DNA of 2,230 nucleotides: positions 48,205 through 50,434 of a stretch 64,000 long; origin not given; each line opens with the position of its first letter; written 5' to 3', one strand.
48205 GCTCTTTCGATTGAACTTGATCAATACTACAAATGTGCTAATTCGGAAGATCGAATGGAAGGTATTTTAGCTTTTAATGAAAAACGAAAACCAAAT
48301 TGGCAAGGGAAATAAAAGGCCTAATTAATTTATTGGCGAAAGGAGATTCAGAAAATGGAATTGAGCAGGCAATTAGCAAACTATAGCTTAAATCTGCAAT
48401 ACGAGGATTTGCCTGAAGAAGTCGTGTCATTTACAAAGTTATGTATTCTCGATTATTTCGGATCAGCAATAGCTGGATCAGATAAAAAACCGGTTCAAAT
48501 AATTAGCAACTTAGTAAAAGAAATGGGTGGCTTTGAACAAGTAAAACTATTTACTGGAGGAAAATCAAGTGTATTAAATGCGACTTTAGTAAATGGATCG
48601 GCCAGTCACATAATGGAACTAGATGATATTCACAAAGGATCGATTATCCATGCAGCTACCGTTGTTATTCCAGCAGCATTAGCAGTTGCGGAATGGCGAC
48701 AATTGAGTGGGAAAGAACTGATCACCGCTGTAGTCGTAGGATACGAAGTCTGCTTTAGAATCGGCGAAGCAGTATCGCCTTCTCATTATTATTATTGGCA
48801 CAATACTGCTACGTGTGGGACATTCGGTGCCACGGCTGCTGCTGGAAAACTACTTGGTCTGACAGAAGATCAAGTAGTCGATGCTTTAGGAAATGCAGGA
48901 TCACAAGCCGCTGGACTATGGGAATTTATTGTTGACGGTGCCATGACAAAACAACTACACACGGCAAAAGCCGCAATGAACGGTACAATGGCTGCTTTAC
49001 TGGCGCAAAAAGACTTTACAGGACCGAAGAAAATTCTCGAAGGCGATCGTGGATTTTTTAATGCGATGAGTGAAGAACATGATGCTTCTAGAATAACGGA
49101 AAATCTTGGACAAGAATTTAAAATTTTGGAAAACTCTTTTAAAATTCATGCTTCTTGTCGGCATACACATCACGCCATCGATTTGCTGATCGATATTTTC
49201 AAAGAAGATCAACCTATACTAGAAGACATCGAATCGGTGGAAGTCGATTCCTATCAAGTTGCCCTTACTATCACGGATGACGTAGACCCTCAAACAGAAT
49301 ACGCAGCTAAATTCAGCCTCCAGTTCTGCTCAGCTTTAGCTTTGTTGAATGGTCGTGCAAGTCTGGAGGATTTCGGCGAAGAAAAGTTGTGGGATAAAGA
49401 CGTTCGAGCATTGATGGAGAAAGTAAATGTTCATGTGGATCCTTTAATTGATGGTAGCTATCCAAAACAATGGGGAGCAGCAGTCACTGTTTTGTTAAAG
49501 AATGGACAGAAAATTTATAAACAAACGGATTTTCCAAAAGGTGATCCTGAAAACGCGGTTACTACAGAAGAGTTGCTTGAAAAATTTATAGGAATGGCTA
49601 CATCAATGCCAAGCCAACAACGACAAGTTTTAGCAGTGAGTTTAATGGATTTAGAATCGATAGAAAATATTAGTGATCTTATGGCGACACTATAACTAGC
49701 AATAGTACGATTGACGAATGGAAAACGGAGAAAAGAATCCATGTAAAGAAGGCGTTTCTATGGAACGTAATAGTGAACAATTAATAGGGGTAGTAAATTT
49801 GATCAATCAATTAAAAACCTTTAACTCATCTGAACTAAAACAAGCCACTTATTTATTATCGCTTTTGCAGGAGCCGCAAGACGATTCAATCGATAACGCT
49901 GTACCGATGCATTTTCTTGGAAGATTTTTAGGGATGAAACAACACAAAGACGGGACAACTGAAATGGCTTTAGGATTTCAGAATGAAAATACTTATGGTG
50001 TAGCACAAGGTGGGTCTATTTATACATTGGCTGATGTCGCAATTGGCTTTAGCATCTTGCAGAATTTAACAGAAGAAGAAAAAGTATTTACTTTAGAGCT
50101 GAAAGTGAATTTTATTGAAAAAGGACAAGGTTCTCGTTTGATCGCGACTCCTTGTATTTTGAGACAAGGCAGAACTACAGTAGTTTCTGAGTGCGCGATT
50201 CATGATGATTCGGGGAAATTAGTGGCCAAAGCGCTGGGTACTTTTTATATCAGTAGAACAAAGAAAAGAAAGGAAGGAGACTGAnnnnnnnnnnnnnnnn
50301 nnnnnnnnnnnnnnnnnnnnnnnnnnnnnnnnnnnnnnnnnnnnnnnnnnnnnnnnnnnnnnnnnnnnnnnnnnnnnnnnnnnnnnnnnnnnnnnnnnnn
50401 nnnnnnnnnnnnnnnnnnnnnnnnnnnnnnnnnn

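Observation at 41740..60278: ~18.5 kb branched C4/C5-dicarboxylate catabolic island: a probable Firmicute itaconate/methylsuccinate/citramalate pathway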

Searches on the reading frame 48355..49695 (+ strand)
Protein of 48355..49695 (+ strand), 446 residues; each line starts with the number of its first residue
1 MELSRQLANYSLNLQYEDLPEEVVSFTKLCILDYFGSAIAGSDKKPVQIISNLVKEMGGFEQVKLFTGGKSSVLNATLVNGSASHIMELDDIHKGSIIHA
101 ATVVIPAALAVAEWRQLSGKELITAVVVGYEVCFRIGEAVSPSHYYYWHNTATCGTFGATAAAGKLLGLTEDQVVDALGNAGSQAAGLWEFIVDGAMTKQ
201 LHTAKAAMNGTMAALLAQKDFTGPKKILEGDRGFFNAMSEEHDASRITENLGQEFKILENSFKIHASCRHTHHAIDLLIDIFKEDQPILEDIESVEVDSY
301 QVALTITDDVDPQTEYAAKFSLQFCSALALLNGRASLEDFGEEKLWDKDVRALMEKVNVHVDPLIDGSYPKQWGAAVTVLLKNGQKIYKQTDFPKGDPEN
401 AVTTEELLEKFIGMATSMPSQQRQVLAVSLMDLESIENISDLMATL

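Call 3: search_protein_families(library=pfam, proteins=[window:48355-49695:+])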
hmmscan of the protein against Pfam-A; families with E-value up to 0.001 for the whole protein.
window:48355-49695:+ (446 aa): 2 families
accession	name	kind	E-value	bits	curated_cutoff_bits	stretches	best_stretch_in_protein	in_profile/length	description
PF03972.19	MmgE_PrpD_N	-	5.6e-82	275.1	32.1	1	5-245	1-242/244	MmgE/PrpD N-terminal domain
PF19305.4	MmgE_PrpD_C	-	2.5e-43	148.3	32.1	1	265-426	1-166/173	MmgE/PrpD C-terminal domain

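Call 5: search_protein_families(library=ncbifam, proteins=[window:48355-49695:+], max_evalue=0.00001)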
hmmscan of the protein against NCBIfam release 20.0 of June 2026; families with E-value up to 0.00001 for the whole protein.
window:48355-49695:+ (446 aa): 3 families
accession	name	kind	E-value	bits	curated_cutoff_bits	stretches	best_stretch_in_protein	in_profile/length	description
NF006943.0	PRK09425.1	equivalog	6e-14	51.6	575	1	158-439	178-469/480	bifunctional 2-methylcitrate dehydratase/aconitate hydratase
TIGR02330.1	prpD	equivalog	4.1e-13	48.9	458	1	158-438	166-456/468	2-methylcitrate dehydratase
NF042438.1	PrpD_hiGCgrampos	equivalog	1.9e-11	43.3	950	1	31-439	47-476/499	2-methylcitrate dehydratase PrpD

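Call 9: search_solved_structures(query=window:48355-49695:+, max_evalue=1e-10)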
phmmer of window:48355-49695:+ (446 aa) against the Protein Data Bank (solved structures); distinct sequences matched with E-value up to 1e-10: 12.
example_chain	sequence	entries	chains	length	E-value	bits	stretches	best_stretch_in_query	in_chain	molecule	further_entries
7bra_A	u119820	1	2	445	8.9e-48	166.4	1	24-434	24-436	Bacillus subtilis IRG1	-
7e9d_A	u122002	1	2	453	1.5e-46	162.4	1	24-434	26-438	IRG1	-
2hp3_A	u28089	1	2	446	5.9e-41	143.9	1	30-433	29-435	IDS-epimerase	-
2hp0_A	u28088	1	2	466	6.8e-41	143.7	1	30-433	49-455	IDS-epimerase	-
12vw_A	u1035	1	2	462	4.9e-23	84.9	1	14-442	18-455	Cis-aconitate decarboxylase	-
12vt_A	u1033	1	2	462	6.8e-23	84.4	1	14-442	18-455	Cis-aconitate decarboxylase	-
12ux_A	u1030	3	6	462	7.8e-23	84.2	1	14-442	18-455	Cis-aconitate decarboxylase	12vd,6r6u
12vq_A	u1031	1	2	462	1.7e-22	83.1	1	14-442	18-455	Cis-aconitate decarboxylase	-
7br9_A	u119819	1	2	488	1e-20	77.3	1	73-440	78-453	Cis-aconitate decarboxylase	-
6r6t_A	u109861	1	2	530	1.3e-20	76.9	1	73-440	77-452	Cis-aconitate decarboxylase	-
5mvi_E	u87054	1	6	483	3.5e-14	55.7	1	157-432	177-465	2-methylcitrate dehydratase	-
1szq_A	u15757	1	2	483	4.5e-13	52.1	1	116-432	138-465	2-methylcitrate dehydratase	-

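Call 12: find_related_loci(query=window:48355-49695:+, collection=genome_contigs, flank=10000)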
Query window:48355-49695:+ (446 aa) in genome_contigs; peptide patterns used: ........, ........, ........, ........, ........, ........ (x = any residue, [..] = any of these).
194 stretches matched a pattern; 12 encode a relative of the query (tblastn E <= 1e-3); 12 distinct loci.
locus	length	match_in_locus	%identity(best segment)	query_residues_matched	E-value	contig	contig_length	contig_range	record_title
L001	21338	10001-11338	87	1-446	0e+0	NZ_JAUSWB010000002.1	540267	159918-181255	Planomicrobium stackebrandtii strain DSM 16419 Ga0480241_02, whole genome shotgun sequence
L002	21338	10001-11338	87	1-446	0e+0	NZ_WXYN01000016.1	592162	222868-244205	Planococcus soli strain c23 scaffold7, whole genome shotgun sequence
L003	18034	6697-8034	85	1-446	0e+0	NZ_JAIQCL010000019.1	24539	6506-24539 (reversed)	Planococcus sp. 4-30 Scaffold19, whole genome shotgun sequence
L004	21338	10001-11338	87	1-446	0e+0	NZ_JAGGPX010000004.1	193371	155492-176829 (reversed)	Planococcus sp. ISL-110 Planococcus_sp_ALS8-contig4, whole genome shotgun sequence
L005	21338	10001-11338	82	1-446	0e+0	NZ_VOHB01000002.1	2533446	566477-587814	Planococcus sp. CPCC 101016 NODE_1, whole genome shotgun sequence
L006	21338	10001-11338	85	1-446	0e+0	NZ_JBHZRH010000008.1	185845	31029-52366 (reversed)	Planococcus donghaensis strain HQB-423 NODE_8_length_185845_cov_192.650451, whole genome shotgun sequence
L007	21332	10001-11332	75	3-446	0e+0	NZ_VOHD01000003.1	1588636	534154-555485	Planomicrobium sp. CPCC 101110 NODE_1, whole genome shotgun sequence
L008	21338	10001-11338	65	1-446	0e+0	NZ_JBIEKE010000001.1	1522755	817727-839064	Halobacillus sp. B23F22_1 NODE_1_length_1522755_cov_43.912648, whole genome shotgun sequence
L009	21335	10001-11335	65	1-445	0e+0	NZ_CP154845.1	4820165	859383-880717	Robertmurraya sp. 2P01SA chromosome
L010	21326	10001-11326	62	3-444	0e+0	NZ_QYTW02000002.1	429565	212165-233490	Siminovitchia terrae strain LMG 29736 Scaffold2, whole genome shotgun sequence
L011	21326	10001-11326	60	3-444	0e+0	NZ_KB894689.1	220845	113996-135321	Siminovitchia fordii DSM 16014 = CIP 108821 strain DSM 16014 C509DRAFT_scaffold00005.5, whole genome shotgun sequence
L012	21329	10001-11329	63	1-443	0e+0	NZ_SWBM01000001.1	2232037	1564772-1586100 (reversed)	Robertmurraya kyonggiensis strain NB22 NODE_1_length_2232037_cov_54.236927, whole genome shotgun sequence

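Call 22: search_dna_similar(query=window:48355-49695:+, collection=plasmids, mode=protein, max_rows=30, max_evalue=1e-20)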
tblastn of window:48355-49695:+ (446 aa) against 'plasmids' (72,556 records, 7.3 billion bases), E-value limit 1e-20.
Records with a match: 546; places in all: 765; records where one place covers at least 80% of the query: 528.
Best place of each record, by identity: <60% 546.
By first word of the organism name: Rhizobium 133; Sinorhizobium 79; Agrobacterium 58; Azospirillum 19; Cupriavidus 15; Burkholderia 15; Paraburkholderia 15; Paracoccus 13; Rhodococcus 11; Variovorax 10; and 83 more.
By predicted mobility (MOB-suite, as given by PLSDB): non-mobilizable 247; conjugative 169; mobilizable 130.
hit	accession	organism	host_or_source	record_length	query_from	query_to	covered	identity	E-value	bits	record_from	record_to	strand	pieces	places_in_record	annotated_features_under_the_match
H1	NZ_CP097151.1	Deinococcus sp. QL22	-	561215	19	442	95%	44.6%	2e-87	298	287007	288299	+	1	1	MmgE/PrpD family protein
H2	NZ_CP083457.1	Deinococcus taeanensis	whole organism,coastal dune soil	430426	19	442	95%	43.6%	5e-87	297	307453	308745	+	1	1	MmgE/PrpD family protein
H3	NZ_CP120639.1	Rhizobium sp. 32-5/1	Vicia cracca,cell cilture,root nodule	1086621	7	446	99%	41.9%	1e-89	305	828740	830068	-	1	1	record has no annotation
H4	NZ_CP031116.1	Rubrobacter indicoceani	cell culture,marine sediment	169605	7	443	98%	41.3%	8e-96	322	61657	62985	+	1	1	MmgE/PrpD family protein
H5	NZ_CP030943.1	Nitratireductor thuwali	-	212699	6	443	98%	40.9%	1e-85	293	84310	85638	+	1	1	MmgE/PrpD family protein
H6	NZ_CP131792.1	Pseudomonas aeruginosa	Homo sapiens,culture,blood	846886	2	411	92%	42.5%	4e-90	306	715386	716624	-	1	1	MmgE/PrpD family protein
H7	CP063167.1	Variovorax paradoxus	-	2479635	7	415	92%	42.4%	9e-85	290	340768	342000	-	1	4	MmgE/PrpD family protein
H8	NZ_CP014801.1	Salipiger profundus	single cell,environmental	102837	6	442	98%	39.5%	5e-86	294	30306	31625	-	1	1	MmgE/PrpD family protein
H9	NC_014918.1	Mesorhizobium ciceri biovar biserrulae WSM1271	-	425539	6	415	92%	42.1%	1e-85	293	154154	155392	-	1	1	MmgE/PrpD family protein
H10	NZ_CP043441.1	Cupriavidus campinensis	cell culture,soil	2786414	4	443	99%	39.1%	3e-77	269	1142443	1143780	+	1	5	none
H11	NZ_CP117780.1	Burkholderia sp. FERM BP-3421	soil sample,soil sample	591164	4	410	91%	41.9%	2e-84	290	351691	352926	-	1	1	MmgE/PrpD family protein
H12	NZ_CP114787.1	Roseibium sp. Sym1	Symbiodiniaceae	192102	1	410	92%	41.5%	1e-82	285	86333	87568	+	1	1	MmgE/PrpD family protein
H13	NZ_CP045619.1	Roseibium aggregatum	-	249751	1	410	92%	41.5%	2e-82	284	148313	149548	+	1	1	MmgE/PrpD family protein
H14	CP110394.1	Burkholderia sp. JSH-S8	Tetrastigma hemsleyanum Diels et Gilg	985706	7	417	92%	41.4%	5e-85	291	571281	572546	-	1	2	MmgE/PrpD family protein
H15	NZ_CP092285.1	Marinobacter sp. M3C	-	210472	4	439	98%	38.8%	4e-83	286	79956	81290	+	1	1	MmgE/PrpD family protein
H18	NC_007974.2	Cupriavidus metallidurans CH34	-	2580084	4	443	99%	38.3%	1e-73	258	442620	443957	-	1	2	none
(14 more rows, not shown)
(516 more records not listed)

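Call 23: get_annotated_region(hit=H18, flank=7000)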
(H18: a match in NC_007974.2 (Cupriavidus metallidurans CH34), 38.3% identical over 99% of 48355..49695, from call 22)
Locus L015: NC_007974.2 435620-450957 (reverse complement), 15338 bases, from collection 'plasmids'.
description: Cupriavidus metallidurans CH34 megaplasmid, complete sequence
organism: Cupriavidus metallidurans CH34 (NCBI taxid 266264)
taxonomy: Bacteria; Pseudomonadota; Betaproteobacteria; Burkholderiales; Burkholderiaceae; Cupriavidus; Cupriavidus metallidurans; Cupriavidus metallidurans CH34
host: -; source: -; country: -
typing (MOB-suite, as given by PLSDB): mobilizable; replicon rep_cluster_104,rep_cluster_1581,rep_cluster_80; relaxase MOBP,MOBP
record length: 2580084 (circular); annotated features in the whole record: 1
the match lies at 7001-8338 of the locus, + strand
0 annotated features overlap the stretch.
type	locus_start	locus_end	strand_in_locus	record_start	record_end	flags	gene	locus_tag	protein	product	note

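Call 24: get_annotated_region(hit=H6, flank=7000)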
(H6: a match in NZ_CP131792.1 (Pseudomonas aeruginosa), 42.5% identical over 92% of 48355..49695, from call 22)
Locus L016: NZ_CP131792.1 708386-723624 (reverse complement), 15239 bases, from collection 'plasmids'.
description: Pseudomonas aeruginosa strain 2014S05-249 plasmid p2014S05-249-1, complete sequence
organism: Pseudomonas aeruginosa (NCBI taxid 287)
taxonomy: Bacteria; Pseudomonadota; Gammaproteobacteria; Pseudomonadales; Pseudomonadaceae; Pseudomonas; Pseudomonas aeruginosa
host: -; source: Homo sapiens,culture,blood; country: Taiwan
typing (MOB-suite, as given by PLSDB): conjugative; replicon rep_cluster_322; relaxase MOBH; mating-pair formation MPF_G
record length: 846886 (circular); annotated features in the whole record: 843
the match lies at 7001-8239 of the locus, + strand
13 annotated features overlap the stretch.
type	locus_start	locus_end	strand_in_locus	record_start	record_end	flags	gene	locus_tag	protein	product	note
CDS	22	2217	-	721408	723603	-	-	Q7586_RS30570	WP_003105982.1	FUSC family protein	GO:0006810 - transport [Evidence IEA]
CDS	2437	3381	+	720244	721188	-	-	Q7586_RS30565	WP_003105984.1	LysR family transcriptional regulator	-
CDS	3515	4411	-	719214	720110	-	-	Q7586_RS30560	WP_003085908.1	LysR substrate-binding domain-containing protein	-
CDS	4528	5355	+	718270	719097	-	-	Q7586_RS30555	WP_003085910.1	MaoC family dehydratase N-terminal domain-containing protein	-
CDS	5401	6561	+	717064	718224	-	-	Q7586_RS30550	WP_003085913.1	acyl-CoA dehydrogenase family protein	-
CDS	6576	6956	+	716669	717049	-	-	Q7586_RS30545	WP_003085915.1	VOC family protein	-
CDS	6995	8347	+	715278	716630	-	-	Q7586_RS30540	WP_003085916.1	MmgE/PrpD family protein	-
CDS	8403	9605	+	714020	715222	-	-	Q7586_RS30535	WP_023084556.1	CaiB/BaiF CoA-transferase family protein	-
CDS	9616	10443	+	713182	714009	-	-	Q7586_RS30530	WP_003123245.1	CoA ester lyase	-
CDS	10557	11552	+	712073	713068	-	-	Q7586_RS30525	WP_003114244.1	TRAP transporter substrate-binding protein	-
CDS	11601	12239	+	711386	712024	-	-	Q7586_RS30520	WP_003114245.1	TRAP transporter small permease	-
CDS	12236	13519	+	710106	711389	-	dctM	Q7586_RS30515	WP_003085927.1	C4-dicarboxylate TRAP transporter large permease protein DctM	-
CDS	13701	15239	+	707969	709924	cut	acs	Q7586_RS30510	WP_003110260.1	acetate--CoA ligase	GO:0019427 - acetyl-CoA biosynthetic process from acetate [Evidence IEA]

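Call 40: search_protein_families(library=pfam, proteins=[L010:5158-5883:-, L010:8106-8633:+, L010:12134-13243:+, L010:13505-14338:+, L010:14420-15871:+, L010:15912-17042:+, L010:3685-4614:+, L009:13307-14521:+, L009:17107-17430:+, L009:751-2073:+], max_evalue=0.00001)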
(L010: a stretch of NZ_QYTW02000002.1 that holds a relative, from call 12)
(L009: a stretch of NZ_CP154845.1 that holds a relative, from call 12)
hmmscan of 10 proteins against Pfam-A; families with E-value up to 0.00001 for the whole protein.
L010:5158-5883:- (241 aa): 0 families

L010:8106-8633:+ (175 aa): 3 families
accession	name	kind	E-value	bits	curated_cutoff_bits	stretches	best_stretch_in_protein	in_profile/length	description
PF19315.5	MC_hydratase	-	1.7e-22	80.5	26.5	1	12-157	22-169/353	Mesaconyl-CoA hydratase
PF01575.25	MaoC_dehydratas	-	1e-18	67.5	27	1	24-130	11-116/123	MaoC like domain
PF13452.11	FAS1_DH_region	-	3.5e-08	34.1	22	1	43-145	26-131/132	FAS1-like, dehydratase domain region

L010:12134-13243:+ (369 aa): 3 families
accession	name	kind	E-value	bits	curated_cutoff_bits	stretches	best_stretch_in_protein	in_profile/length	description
PF00107.32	ADH_zinc_N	-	1.4e-25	90.2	31.8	1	193-325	1-127/129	Zinc-binding dehydrogenase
PF08240.17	ADH_N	-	1e-15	58.3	23.5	1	32-154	2-104/104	Alcohol dehydrogenase GroES-like domain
PF01262.27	AlaDh_PNT_C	-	3.7e-06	27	23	1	186-248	31-92/214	Alanine dehydrogenase/PNT, C-terminal domain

L010:13505-14338:+ (277 aa): 1 family
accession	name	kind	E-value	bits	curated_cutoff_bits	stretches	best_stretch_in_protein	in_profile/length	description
PF00753.33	Lactamase_B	-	1.3e-16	61.6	22.7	1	42-244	4-183/196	Metallo-beta-lactamase superfamily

L010:14420-15871:+ (483 aa): 2 families
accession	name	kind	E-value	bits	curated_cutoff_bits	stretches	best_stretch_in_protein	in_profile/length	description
PF00171.27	Aldedh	-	3.2e-165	550.6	23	1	25-478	7-461/461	Aldehyde dehydrogenase family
PF05893.19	LuxC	-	1.2e-10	41.2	21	1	142-317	80-261/401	Acyl-CoA reductase (LuxC)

L010:15912-17042:+ (376 aa): 2 families
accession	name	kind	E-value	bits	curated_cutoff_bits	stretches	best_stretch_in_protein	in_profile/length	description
PF00107.32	ADH_zinc_N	-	8.7e-33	113.5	31.8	1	206-338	1-128/129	Zinc-binding dehydrogenase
PF08240.17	ADH_N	-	8.5e-25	87.5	23.5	1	37-165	2-103/104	Alcohol dehydrogenase GroES-like domain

L010:3685-4614:+ (309 aa): 2 families
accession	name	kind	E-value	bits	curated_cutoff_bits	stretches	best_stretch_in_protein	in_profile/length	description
PF02775.26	TPP_enzyme_C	-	1e-29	103.7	21.9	1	71-217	3-151/151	Thiamine pyrophosphate enzyme, C-terminal TPP binding domain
PF12367.13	PFO_beta_C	-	3.2e-25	88.4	24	1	221-285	1-65/66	Pyruvate ferredoxin oxidoreductase beta subunit C terminal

L009:13307-14521:+ (404 aa): 3 families
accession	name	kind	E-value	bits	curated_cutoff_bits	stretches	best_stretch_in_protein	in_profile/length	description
PF07690.21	MFS_1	-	7.7e-43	147.2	33.4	1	22-358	1-346/347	Major Facilitator Superfamily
PF12832.13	MFS_1_like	-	1e-11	45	25.2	1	21-174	216-371/373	MFS_1 like family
PF00083.30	Sugar_tr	-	4.7e-11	42.7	22.3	1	54-209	48-208/452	Sugar (and other) transporter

L009:17107-17430:+ (107 aa): 0 families

L009:751-2073:+ (440 aa): 2 families
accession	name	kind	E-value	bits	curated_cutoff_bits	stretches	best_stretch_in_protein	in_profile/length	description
PF03972.19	MmgE_PrpD_N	-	4.1e-70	236.2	32.1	1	5-241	2-239/244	MmgE/PrpD N-terminal domain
PF19305.4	MmgE_PrpD_C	-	1.3e-30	106.9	32.1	1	264-421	1-168/173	MmgE/PrpD C-terminal domain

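Call 53: search_protein_families(library=pfam, proteins=[L008:5370-6716:+, L008:16002-16880:-, L008:20159-21232:-, L008:823-1371:+, L009:17846-18259:+, L009:18797-19429:+, L009:19487-20713:+, L009:10-732:+, L010:1989-3764:+], max_evalue=0.00001)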
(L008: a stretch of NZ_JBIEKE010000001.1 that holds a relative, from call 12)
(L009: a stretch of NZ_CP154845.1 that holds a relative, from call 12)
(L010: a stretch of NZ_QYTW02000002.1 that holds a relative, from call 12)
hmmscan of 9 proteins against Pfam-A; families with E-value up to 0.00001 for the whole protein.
L008:5370-6716:+ (448 aa): 2 families
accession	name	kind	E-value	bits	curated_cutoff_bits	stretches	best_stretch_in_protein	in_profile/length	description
PF03972.19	MmgE_PrpD_N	-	7.8e-69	232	32.1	1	12-244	9-242/244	MmgE/PrpD N-terminal domain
PF19305.4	MmgE_PrpD_C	-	7.8e-31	107.6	32.1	1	264-420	1-167/173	MmgE/PrpD C-terminal domain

L008:16002-16880:- (292 aa): 2 families
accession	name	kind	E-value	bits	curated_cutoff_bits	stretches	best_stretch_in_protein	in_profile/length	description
PF03466.25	LysR_substrate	-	4.3e-37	128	28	1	90-285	5-203/209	LysR substrate binding domain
PF00126.33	HTH_1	-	1.6e-17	63.6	26.6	1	4-61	2-59/60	Bacterial regulatory helix-turn-helix protein, lysR family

L008:20159-21232:- (357 aa): 0 families

L008:823-1371:+ (182 aa): 1 family
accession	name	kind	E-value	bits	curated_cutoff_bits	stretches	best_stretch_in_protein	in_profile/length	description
PF20563.3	DUF6773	-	4.1e-48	163.7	27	1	13-175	2-162/163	Family of unknown function (DUF6773)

L009:17846-18259:+ (137 aa): 1 family
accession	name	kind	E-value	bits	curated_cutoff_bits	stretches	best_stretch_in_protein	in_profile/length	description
PF19728.4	DUF6220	-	8.9e-19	68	29.8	1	33-95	1-65/66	Family of unknown function (DUF6220)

L009:18797-19429:+ (210 aa): 1 family
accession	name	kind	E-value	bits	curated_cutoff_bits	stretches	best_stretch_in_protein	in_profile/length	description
PF01077.27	NIR_SIR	-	1.5e-13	50.9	27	1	87-208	15-149/158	Nitrite and sulphite reductase 4Fe-4S domain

L009:19487-20713:+ (408 aa): 2 families
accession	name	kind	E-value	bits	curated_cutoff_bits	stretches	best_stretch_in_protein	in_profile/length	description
PF00768.25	Peptidase_S11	-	3.2e-50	171.3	27.6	1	44-269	5-237/239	D-alanyl-D-alanine carboxypeptidase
PF13354.11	Beta-lactamase2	-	4.4e-07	29.9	22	1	61-194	9-145/214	Beta-lactamase enzyme family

L009:10-732:+ (240 aa): 1 family
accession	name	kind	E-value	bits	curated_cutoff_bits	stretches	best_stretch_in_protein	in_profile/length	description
PF02615.19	Ldh_2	-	1.7e-72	244.8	38.8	1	2-216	124-330/333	Malate/L-lactate dehydrogenase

L010:1989-3764:+ (591 aa): 3 families
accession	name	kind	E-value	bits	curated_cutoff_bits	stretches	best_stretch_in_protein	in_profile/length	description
PF01855.24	POR_N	-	6.1e-58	196.7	27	1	214-455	2-230/231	Pyruvate flavodoxin/ferredoxin oxidoreductase, thiamine diP-bdg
PF01558.24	POR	-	3.4e-40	138.5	27.4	1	18-178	2-172/173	Pyruvate ferredoxin/flavodoxin oxidoreductase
PF17147.9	PFOR_II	-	6e-11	43.1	27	1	481-575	1-101/102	Pyruvate:ferredoxin oxidoreductase core domain II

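Call 76: search_solved_structures(query=L016:10557-11552:+, max_evalue=1e-60)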
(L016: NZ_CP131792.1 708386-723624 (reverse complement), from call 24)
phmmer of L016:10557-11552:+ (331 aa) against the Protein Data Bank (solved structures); distinct sequences matched with E-value up to 1e-60: 8.
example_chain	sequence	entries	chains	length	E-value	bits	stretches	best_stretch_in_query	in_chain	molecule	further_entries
9dtl_A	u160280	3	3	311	9.8e-207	688.8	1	21-331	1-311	C4-dicarboxylate-binding periplasmic protein | C4-dicarboxylate-binding protein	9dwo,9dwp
9ht3_A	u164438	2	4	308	3.7e-205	683.7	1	24-331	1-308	Probable C4-dicarboxylate-binding periplasmic protein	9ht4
9dsy_A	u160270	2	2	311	2.1e-159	533.4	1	21-329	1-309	C4-dicarboxylate-binding periplasmic protein DctP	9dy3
4o94_A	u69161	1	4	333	2.3e-130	438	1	22-328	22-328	TRAP dicarboxylate transporter DctP subunit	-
4nf0_A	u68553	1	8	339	1.8e-117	395.6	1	1-329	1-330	Probable c4-dicarboxylate-binding protein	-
4mx6_A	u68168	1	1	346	3.2e-111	375.1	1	3-330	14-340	TRAP-type C4-dicarboxylate:H+ symport system substrate-binding component DctP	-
4o7m_A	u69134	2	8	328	1.5e-108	366.3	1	24-328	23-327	TRAP dicarboxylate transporter, DctP subunit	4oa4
4ovs_A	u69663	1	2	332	6.8e-73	249.2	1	27-326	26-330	TRAP dicarboxylate transporter, DctP subunit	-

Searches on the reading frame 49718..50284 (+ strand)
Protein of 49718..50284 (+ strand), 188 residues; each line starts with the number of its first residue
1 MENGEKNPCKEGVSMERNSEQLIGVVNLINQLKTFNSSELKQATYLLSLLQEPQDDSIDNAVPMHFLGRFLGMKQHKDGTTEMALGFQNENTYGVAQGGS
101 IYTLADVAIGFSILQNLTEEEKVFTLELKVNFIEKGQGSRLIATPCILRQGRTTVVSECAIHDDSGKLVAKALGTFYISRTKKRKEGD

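Call 3: search_protein_families(library=pfam, proteins=[window:49718-50284:+])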
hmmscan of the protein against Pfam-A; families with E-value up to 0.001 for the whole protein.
window:49718-50284:+ (188 aa): 2 families
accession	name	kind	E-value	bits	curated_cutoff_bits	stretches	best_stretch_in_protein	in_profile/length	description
PF03061.28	4HBT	-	2e-08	34.9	20.6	1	93-170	1-79/79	Thioesterase superfamily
PF14539.12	DUF4442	-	0.0003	21.4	25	1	82-177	34-131/132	Domain of unknown function (DUF4442)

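Call 5: search_protein_families(library=ncbifam, proteins=[window:49718-50284:+], max_evalue=0.00001)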
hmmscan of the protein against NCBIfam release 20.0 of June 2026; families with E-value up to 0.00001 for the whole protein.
window:49718-50284:+ (188 aa): 4 families
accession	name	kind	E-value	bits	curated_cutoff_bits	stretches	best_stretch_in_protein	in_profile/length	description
TIGR00369.1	unchar_dom_1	domain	2.5e-13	50.1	36.6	1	78-177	15-116/117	hotdog fold thioesterase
TIGR02286.1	PaaD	equivalog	1.4e-09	38.1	118.9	1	80-176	17-111/114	hydroxyphenylacetyl-CoA thioesterase PaaI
NF047425.1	MenI_Listeria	exception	3.6e-08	33.2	185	1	80-177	20-117/122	1,4-dihydroxy-2-naphthoyl-CoA hydrolase MenI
NF008675.0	PRK11688.1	equivalog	9.5e-08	32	107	1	121-178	98-155/156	thioesterase family protein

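Call 82: search_solved_structures(query=window:49718-50284:+, max_evalue=0.001)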
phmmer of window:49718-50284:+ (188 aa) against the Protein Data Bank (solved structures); distinct sequences matched with E-value up to 0.001: 12.
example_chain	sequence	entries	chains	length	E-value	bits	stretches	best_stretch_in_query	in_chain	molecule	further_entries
3nwz_A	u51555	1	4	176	3.4e-12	49.8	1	75-182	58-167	BH2602 protein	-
3dkz_A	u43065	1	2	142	2.2e-10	43.9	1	78-180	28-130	Thioesterase superfamily protein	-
1zki_A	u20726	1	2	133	4.1e-08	36.5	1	78-176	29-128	hypothetical protein PA5202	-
3e1e_A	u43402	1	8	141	5.2e-07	32.9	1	82-160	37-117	Thioesterase family protein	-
3lbb_A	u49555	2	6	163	1.3e-06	31.6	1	79-185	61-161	Putative uncharacterized protein smu.793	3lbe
4i82_A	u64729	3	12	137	1.3e-06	31.6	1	88-182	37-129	Putative uncharacterized protein | Hypothetical Thioesterase Protein SP_1851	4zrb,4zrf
4xy6_A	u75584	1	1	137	5.2e-06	29.7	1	88-182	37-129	Hypothetical Thioesterase Protein SP_1851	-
4xy5_A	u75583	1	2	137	1.5e-05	28.2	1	88-182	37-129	Hypothetical Thioesterase Protein SP_1851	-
4m20_A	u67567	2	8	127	0.00014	25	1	65-179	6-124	Uncharacterized protein | thioesterase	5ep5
4ybv_A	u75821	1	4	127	0.00026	24.2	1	65-179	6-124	Uncharacterized protein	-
2qwz_A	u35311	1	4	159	0.00058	23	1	83-175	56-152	Phenylacetic acid degradation-related protein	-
3e8p_A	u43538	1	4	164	0.00081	22.6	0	121-178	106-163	uncharacterized protein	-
